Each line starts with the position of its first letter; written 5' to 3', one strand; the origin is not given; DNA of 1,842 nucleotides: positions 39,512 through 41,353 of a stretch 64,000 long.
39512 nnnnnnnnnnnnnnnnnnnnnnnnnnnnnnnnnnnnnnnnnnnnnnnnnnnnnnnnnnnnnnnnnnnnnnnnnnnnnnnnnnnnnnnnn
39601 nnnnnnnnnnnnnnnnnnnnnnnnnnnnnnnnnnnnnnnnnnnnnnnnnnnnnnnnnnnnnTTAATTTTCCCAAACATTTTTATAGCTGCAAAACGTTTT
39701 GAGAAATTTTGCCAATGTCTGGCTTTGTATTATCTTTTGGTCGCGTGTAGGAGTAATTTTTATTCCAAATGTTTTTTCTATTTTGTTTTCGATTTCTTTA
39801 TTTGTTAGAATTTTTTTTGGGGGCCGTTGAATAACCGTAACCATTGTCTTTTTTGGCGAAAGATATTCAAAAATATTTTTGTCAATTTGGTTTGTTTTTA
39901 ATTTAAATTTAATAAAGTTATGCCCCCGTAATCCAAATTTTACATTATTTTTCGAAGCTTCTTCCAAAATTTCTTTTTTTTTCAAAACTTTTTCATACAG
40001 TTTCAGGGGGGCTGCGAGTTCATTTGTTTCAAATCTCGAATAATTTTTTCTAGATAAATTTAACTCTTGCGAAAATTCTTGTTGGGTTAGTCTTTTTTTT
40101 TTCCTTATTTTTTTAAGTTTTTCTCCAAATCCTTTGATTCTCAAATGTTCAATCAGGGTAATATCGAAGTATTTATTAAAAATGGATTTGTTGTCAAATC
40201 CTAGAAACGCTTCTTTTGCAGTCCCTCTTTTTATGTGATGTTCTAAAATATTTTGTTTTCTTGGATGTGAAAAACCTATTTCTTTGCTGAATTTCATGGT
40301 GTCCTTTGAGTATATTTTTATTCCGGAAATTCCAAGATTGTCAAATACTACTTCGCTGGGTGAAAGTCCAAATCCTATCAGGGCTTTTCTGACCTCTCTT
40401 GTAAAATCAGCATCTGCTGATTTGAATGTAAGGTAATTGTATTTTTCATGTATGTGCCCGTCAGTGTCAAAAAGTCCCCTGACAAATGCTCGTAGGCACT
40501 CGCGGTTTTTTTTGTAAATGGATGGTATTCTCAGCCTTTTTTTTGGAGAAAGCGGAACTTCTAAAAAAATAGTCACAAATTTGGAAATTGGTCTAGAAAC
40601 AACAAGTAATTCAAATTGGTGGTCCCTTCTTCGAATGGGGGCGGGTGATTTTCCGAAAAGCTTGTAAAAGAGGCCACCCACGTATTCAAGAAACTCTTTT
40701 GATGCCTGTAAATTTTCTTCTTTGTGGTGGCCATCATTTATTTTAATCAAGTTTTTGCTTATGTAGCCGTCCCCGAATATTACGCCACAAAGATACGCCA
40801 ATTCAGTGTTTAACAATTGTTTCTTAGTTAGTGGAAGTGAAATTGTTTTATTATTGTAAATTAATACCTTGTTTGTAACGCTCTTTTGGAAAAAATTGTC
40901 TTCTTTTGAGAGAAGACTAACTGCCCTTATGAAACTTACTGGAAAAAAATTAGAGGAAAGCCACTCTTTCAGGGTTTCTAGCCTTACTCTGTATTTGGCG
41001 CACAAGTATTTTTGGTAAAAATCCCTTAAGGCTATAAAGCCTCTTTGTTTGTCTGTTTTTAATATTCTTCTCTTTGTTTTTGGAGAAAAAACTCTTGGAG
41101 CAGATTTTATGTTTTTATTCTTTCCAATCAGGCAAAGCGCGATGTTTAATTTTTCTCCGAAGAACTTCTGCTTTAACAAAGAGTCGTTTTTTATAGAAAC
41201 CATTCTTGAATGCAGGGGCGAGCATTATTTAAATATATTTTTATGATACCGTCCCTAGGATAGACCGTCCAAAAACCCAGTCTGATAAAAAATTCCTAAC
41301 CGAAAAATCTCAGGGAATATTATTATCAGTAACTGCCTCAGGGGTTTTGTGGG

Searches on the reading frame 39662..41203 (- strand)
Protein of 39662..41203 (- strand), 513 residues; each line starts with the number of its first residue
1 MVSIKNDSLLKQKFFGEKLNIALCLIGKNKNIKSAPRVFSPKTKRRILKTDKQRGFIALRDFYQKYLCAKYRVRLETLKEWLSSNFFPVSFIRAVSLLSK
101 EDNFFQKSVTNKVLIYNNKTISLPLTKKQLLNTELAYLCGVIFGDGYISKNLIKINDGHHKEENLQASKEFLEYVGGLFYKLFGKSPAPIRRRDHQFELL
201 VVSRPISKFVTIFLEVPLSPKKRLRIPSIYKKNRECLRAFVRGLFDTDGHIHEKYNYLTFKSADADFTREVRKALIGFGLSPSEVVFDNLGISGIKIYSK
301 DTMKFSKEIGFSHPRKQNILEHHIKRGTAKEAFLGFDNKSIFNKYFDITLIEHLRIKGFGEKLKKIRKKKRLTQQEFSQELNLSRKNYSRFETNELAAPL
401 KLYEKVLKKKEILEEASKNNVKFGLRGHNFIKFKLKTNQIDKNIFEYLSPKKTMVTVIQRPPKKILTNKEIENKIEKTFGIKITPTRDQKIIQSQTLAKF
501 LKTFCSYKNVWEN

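Call 34: search_protein_families(library=pfam, proteins=[window:39662-41203:-], max_evalue=0.01)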
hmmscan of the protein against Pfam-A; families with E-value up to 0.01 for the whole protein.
window:39662-41203:- (513 aa): 4 families
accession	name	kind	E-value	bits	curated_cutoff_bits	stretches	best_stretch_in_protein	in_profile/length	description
PF14528.11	LAGLIDADG_3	-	3.3e-10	40.5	22.5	1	235-284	1-52/82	LAGLIDADG-like domain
PF01381.28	HTH_3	-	1.3e-05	25.6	23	1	363-403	1-41/55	Helix-turn-helix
PF12844.13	HTH_19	-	2.3e-05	24.7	30.2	1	360-395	1-36/64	Helix-turn-helix domain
PF13560.12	HTH_31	-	0.0029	18.3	27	1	359-394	2-37/64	Helix-turn-helix domain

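Call 35: search_protein_families(library=ncbifam, proteins=[window:39662-41203:-], max_evalue=0.1)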
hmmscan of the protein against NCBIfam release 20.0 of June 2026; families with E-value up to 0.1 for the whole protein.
window:39662-41203:- (513 aa): 11 families
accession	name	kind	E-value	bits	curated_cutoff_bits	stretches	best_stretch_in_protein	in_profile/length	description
NF011418.0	PRK14845.1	equivalog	3.9e-08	31.5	756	1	104-352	144-340/1049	translation initiation factor IF-2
NF011491.0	PRK14898.1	equivalog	2.1e-06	26.1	783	1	108-381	220-476/860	DNA-directed RNA polymerase subunit A''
NF041951.1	phage_RstR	subfamily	3.3e-06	27.3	80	1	359-397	3-41/108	RstR family transcriptional repressor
TIGR03830.1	CxxCG_CxxCG_HTH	subfamily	9.4e-06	25.4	61.8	1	360-408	67-118/127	type II TA system antitoxin MqsA family protein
NF003162.0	PRK04140.1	equivalog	3.3e-05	23.1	263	1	360-474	128-239/317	transcriptional regulator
NF006207.0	PRK08332.1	equivalog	5.1e-05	20.7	2400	1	133-280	1003-1139/1684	vitamin B12-dependent ribonucleotide reductase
NF041575.1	antitoxPezA_Strep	equivalog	6.6e-05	22.9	290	1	360-409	3-52/158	type II toxin-antitoxin system antitoxin PezA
NF038098.1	GyrA_w_intein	exception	0.00037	18.5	1850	1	132-345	236-446/1232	intein-containing DNA gyrase subunit A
TIGR00270.2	TIGR00270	equivalog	0.0017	18.2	110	1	356-408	73-125/159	multiprotein bridging factor aMBF1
NF007271.0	PRK09726.1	equivalog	0.013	15.5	79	1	361-412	15-66/88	type II toxin-antitoxin system antitoxin HipB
TIGR03070.1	couple_hipB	subfamily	0.017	15.1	71.65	1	359-387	3-31/58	type II toxin-antitoxin system Y4mF family antitoxin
